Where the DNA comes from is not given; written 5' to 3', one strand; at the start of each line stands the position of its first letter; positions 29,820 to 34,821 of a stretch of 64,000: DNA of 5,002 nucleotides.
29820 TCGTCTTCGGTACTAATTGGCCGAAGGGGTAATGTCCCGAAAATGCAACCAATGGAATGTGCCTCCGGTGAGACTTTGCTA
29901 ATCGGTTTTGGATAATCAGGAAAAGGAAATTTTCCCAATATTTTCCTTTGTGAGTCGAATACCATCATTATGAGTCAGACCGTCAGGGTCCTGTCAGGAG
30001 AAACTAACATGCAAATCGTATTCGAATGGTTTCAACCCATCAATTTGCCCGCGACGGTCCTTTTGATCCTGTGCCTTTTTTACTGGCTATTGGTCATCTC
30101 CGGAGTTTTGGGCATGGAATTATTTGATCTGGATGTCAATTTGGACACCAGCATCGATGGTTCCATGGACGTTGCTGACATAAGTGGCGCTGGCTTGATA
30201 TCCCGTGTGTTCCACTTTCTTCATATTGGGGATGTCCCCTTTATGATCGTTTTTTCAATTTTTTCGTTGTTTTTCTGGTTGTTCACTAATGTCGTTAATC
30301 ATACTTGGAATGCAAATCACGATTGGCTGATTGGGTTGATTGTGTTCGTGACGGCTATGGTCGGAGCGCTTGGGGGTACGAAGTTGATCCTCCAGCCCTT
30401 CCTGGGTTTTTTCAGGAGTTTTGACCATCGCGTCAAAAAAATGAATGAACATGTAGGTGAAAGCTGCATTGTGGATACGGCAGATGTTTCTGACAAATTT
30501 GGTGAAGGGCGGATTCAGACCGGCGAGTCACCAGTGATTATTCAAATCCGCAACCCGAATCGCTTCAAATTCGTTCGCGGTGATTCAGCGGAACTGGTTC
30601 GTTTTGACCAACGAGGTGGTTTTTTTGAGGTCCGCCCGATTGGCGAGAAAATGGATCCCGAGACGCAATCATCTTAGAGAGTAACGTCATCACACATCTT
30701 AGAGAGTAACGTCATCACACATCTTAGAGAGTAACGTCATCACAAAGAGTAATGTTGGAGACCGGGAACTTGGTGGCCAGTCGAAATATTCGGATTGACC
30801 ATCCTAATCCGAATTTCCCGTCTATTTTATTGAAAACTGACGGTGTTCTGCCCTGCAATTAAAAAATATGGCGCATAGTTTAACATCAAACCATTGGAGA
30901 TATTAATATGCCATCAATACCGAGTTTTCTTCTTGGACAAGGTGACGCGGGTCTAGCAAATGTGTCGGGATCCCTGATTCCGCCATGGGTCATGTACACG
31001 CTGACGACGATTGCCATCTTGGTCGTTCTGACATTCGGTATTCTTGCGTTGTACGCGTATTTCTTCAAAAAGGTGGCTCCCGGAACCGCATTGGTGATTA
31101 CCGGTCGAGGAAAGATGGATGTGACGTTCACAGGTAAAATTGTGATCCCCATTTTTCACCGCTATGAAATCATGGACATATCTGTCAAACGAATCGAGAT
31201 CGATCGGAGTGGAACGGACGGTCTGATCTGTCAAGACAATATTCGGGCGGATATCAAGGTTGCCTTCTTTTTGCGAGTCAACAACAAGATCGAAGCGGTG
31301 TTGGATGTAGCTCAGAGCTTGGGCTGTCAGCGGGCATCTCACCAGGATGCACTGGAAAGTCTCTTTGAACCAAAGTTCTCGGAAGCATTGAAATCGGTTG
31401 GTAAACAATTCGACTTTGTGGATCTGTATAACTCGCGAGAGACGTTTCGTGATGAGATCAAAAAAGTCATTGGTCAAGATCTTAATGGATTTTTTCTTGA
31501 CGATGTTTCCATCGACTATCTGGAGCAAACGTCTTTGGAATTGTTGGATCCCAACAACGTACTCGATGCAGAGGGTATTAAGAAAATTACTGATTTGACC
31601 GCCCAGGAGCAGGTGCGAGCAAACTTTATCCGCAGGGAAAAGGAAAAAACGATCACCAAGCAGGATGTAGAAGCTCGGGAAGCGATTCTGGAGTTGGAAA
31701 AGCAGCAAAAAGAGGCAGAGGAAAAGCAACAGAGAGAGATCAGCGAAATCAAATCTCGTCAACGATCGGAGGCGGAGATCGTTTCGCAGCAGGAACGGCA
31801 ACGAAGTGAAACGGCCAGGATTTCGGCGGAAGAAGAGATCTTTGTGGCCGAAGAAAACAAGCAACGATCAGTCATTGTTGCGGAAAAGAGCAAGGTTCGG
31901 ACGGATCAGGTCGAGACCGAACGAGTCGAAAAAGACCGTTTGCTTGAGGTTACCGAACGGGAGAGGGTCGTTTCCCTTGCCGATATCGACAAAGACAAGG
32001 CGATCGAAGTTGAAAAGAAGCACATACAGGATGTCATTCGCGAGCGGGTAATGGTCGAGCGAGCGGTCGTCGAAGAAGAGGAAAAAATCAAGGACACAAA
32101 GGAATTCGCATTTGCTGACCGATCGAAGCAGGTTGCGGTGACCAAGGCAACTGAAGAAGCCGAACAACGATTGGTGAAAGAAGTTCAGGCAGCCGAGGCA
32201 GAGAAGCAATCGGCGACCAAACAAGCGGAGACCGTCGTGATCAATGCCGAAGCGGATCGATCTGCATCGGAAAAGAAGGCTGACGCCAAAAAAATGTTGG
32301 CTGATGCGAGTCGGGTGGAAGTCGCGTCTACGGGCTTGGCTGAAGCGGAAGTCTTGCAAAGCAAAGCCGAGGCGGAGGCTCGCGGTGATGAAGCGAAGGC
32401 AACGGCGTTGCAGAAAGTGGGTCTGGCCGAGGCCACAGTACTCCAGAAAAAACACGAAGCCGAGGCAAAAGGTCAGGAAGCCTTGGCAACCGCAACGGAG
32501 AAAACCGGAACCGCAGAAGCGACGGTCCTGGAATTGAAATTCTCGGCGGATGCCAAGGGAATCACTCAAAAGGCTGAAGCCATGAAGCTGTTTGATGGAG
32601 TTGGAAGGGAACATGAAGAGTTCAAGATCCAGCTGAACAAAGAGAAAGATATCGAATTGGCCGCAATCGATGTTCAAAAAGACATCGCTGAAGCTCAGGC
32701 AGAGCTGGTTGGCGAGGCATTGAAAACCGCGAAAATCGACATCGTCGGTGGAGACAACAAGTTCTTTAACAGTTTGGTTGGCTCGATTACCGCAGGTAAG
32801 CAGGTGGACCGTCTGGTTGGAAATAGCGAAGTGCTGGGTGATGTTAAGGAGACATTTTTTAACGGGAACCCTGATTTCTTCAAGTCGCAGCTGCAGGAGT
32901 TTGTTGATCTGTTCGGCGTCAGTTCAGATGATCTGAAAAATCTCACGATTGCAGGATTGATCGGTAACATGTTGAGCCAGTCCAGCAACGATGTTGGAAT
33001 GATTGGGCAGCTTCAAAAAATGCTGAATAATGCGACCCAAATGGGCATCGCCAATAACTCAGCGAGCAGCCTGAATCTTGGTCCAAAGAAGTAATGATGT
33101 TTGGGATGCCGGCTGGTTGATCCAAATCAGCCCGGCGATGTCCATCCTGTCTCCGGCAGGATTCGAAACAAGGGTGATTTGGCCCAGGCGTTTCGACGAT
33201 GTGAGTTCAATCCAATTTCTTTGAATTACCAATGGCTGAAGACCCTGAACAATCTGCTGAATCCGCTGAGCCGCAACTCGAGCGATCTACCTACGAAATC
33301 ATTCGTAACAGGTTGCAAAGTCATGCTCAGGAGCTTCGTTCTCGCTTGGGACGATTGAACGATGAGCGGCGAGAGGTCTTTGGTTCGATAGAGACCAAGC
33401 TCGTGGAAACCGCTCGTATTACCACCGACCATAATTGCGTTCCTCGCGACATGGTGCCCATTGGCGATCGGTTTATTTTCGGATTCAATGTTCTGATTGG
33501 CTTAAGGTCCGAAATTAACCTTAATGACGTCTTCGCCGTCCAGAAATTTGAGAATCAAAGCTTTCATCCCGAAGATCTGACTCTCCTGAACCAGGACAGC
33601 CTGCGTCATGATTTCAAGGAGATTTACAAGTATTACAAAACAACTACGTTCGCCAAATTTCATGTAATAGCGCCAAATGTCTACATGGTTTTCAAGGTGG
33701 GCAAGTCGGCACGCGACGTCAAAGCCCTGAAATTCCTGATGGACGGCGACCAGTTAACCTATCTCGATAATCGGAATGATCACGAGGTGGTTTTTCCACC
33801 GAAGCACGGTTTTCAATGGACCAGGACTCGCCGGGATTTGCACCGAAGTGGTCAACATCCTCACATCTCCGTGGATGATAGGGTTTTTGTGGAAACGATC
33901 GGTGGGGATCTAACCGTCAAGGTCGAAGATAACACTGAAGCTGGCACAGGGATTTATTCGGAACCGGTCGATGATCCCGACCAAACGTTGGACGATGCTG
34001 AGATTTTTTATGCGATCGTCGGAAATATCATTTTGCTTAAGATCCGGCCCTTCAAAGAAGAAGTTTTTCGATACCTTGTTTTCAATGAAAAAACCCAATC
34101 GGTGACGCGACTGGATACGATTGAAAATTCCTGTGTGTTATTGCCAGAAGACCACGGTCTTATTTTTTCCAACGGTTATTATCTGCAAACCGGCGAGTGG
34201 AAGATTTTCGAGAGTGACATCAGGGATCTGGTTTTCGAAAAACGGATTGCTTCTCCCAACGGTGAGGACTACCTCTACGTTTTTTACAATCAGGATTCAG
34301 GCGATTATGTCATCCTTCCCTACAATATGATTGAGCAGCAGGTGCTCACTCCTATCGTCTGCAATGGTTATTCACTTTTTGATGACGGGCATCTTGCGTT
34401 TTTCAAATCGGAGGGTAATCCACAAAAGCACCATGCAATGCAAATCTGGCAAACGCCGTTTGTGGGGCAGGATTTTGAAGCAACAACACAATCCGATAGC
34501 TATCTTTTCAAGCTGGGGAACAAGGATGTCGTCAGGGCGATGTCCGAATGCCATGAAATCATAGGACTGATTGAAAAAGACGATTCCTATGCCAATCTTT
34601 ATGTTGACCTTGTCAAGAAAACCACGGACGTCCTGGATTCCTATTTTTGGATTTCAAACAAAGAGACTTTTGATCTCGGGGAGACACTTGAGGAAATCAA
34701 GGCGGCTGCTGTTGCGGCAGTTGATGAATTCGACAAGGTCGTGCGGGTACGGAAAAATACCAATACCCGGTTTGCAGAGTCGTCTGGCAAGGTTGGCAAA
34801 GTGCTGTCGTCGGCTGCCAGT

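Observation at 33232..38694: Domain architecture of the 1820-aa protein: beta-rich N-domain, ~800-aa helical region, MoxR-like AAA_5 core, helical/acidic C-terminus; no vWA partner domain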

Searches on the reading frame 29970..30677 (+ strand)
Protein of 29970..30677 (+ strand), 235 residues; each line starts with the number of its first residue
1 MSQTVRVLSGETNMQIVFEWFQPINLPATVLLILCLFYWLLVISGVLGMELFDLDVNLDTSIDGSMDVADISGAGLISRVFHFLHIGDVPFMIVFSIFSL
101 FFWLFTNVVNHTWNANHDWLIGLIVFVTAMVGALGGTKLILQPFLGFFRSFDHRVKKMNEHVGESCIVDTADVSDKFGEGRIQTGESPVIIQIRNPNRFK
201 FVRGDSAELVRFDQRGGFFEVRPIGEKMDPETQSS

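Call 5: search_protein_families(library=pfam, proteins=[window:29970-30677:+], max_evalue=0.01)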
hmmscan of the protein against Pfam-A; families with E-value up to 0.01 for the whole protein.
window:29970-30677:+ (235 aa): 1 family
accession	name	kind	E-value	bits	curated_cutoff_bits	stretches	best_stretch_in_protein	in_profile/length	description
PF21001.2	YqiJ_N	-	3.3e-06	27.7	23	1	30-134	6-112/116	Inner membrane protein YqiJ, N-terminal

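Call 6: search_protein_families(library=ncbifam, proteins=[window:29970-30677:+], max_evalue=0.01)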
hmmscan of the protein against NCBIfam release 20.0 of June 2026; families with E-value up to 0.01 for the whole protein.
window:29970-30677:+ (235 aa): 0 families

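Call 9: search_protein_families(library=padloc, proteins=[window:29970-30677:+], max_evalue=0.01)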
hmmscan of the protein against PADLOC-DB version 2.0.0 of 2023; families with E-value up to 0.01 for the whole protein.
window:29970-30677:+ (235 aa): 0 families

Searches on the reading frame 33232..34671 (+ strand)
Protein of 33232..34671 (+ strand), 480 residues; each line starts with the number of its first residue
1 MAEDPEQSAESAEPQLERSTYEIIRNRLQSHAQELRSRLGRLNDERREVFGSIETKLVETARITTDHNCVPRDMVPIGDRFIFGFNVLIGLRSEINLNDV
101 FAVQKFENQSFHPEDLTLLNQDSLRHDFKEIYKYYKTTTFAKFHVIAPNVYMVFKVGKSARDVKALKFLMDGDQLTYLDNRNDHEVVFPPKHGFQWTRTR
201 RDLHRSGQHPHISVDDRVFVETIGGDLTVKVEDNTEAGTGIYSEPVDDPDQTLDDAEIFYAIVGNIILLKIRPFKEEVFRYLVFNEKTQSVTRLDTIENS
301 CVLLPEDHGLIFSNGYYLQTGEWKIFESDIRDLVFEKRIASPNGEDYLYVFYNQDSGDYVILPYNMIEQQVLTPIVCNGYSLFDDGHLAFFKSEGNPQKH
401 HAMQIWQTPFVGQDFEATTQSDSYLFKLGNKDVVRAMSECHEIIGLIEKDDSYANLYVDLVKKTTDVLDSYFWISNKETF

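Call 56: search_protein_representatives(protein=window:33232-34671:+)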
Query: 480 residues. Proteins with E-value up to 0.001 (for the whole library): 768; up to 1e-10: 557; up to 1e-30: 262. The best 150 are listed.
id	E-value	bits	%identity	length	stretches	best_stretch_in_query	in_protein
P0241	6.3e-193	658.1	59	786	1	12-480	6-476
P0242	3.1e-189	645.9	57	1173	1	10-479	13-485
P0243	4.0e-181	619.2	56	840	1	13-480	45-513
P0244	7.1e-180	615.1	56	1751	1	10-479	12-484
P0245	9.1e-180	614.7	55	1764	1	14-479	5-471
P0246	7.8e-175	598.5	53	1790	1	8-480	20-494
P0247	1.6e-174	597.4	52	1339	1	16-480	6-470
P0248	1.9e-170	584.0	57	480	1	15-456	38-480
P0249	6.4e-162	555.9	51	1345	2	174-478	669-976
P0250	5.6e-161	552.8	51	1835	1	8-478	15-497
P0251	5.1e-159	546.3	48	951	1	10-479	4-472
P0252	5.8e-158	542.8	50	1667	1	16-476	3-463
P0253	5.3e-156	536.4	50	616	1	11-478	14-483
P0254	2.4e-155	534.2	49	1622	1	16-479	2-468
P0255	3.9e-155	533.5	48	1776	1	9-476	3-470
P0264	1.6e-137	475.5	47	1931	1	13-476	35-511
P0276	7.3e-130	450.2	46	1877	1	7-478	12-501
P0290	2.0e-123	428.9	45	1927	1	10-476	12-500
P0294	1.2e-121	423.0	42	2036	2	97-476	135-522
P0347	4.6e-83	295.9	58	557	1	65-280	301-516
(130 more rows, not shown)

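Call 95: search_protein_families(library=pfam, proteins=[P0249, P0294, P0264, P0290, P0347, P0276], max_evalue=0.0001)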
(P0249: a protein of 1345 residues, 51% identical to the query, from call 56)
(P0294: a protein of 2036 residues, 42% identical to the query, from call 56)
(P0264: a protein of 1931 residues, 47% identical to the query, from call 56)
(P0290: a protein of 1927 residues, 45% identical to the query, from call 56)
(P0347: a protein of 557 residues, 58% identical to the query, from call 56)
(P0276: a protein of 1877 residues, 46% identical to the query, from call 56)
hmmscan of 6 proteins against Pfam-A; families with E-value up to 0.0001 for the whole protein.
P0249 (1345 aa): 3 families
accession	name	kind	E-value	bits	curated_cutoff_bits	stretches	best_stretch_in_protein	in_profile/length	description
PF12458.13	DUF3686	-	4.9e-173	576.2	25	1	498-970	1-448/448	ATPase involved in DNA repair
PF25472.1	DUF7902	-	1.2e-25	89.9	26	1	1095-1179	1-85/85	Domain of unknown function (DUF7902)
PF25145.1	NfeD1b_N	-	3.4e-15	56.6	40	1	74-215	4-141/189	NfeD1b, N-terminal domain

P0294 (2036 aa): 4 families
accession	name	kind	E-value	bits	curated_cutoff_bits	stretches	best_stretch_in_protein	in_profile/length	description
PF12458.13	DUF3686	-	9.4e-193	641.2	25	1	42-518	2-448/448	ATPase involved in DNA repair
PF25472.1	DUF7902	-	1.8e-24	86.2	26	1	639-722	1-84/85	Domain of unknown function (DUF7902)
PF00004.35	AAA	-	2.1e-06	28.7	21.2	1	1506-1582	2-69/131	ATPase family associated with various cellular activities (AAA)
PF07728.20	AAA_5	-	1.8e-05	25.2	22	1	1505-1628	2-125/139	AAA domain (dynein-related subfamily)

P0264 (1931 aa): 4 families
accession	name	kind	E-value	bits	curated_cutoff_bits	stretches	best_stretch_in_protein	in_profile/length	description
PF12458.13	DUF3686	-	2.3e-208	692.6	25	1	56-507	1-448/448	ATPase involved in DNA repair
PF25472.1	DUF7902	-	2.6e-32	111.3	26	1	628-712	1-85/85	Domain of unknown function (DUF7902)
PF00004.35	AAA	-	1.8e-06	28.8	21.2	1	1348-1425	1-69/131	ATPase family associated with various cellular activities (AAA)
PF13401.12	AAA_22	-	6e-05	23.8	27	1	1344-1439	4-110/130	AAA domain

P0290 (1927 aa): 5 families
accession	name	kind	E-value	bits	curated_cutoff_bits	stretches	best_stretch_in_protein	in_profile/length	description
PF12458.13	DUF3686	-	3e-188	626.3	25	1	37-495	2-447/448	ATPase involved in DNA repair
PF25472.1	DUF7902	-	1.6e-21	76.7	26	1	618-701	1-84/85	Domain of unknown function (DUF7902)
PF00004.35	AAA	-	1.5e-07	32.3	21.2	1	1317-1427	1-99/131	ATPase family associated with various cellular activities (AAA)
PF13401.12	AAA_22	-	1.9e-06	28.6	27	0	1315-1407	6-109/130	AAA domain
PF07728.20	AAA_5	-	3.8e-05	24.2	22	0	1317-1440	2-125/139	AAA domain (dynein-related subfamily)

P0347 (557 aa): 1 family
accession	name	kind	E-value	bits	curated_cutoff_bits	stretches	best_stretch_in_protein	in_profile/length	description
PF12458.13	DUF3686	-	4.7e-85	286.2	25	1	299-517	30-255/448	ATPase involved in DNA repair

P0276 (1877 aa): 6 families
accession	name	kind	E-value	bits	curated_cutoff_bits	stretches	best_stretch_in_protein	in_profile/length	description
PF12458.13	DUF3686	-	3.9e-201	668.8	25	1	43-495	5-448/448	ATPase involved in DNA repair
PF25472.1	DUF7902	-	1.4e-26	92.9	26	1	616-700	1-85/85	Domain of unknown function (DUF7902)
PF00004.35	AAA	-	1.7e-08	35.4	21.2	1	1322-1442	1-109/131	ATPase family associated with various cellular activities (AAA)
PF07728.20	AAA_5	-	1.8e-06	28.4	22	1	1322-1445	2-125/139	AAA domain (dynein-related subfamily)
PF13401.12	AAA_22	-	1.3e-05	26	27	0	1320-1413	6-110/130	AAA domain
PF05496.18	RuvB_N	-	2.6e-05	24.5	27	0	1311-1357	25-71/159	Holliday junction DNA helicase RuvB P-loop domain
